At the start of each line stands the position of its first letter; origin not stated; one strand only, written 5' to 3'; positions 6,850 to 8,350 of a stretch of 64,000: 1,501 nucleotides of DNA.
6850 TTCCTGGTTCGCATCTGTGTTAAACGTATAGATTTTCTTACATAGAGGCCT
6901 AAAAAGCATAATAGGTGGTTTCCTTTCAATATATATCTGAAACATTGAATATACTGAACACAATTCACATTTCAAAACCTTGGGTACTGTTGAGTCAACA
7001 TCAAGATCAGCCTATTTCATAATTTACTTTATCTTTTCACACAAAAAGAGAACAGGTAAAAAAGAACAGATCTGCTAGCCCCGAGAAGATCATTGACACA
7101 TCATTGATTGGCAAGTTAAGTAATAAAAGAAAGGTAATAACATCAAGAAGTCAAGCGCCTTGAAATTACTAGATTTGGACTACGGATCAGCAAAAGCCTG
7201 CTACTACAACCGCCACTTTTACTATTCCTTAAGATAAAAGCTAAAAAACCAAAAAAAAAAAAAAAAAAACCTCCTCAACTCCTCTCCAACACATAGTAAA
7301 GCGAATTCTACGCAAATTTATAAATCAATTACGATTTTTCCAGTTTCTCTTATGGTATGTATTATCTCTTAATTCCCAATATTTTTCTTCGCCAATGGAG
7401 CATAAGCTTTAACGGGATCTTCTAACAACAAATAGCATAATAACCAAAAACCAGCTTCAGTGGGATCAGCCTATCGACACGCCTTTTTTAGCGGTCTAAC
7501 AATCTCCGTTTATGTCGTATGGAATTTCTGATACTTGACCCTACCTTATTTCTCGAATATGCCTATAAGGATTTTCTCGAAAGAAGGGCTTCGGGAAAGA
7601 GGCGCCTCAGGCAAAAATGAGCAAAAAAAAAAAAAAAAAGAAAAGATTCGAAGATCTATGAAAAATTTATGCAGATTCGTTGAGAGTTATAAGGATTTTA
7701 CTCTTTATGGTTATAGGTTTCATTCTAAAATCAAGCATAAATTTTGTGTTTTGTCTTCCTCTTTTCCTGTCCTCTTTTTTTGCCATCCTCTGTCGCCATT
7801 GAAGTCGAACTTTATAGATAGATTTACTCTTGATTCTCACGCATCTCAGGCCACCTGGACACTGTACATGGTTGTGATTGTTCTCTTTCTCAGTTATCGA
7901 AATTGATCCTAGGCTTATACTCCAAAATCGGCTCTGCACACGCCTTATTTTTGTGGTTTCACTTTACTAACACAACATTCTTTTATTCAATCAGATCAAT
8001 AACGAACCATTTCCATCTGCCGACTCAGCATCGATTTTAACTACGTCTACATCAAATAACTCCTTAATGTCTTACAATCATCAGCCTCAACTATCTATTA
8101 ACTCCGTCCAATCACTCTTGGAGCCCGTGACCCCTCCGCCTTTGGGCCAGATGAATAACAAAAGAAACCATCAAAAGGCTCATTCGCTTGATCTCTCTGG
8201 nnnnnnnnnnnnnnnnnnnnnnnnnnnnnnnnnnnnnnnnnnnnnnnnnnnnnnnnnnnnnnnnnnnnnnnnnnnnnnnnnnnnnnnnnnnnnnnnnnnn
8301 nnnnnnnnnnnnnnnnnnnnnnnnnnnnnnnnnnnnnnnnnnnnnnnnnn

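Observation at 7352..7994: MPT5 has a one-codon first exon (ATG|GTATGT) and a 640-nt intron, which the six-frame ORF track misses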

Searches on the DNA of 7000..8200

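Call 39: search_rna_families(source=window, start=7000, end=8200, threshold=evalue, max_evalue=1)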
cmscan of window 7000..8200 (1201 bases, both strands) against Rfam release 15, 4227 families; matches with E-value up to 1: 0.
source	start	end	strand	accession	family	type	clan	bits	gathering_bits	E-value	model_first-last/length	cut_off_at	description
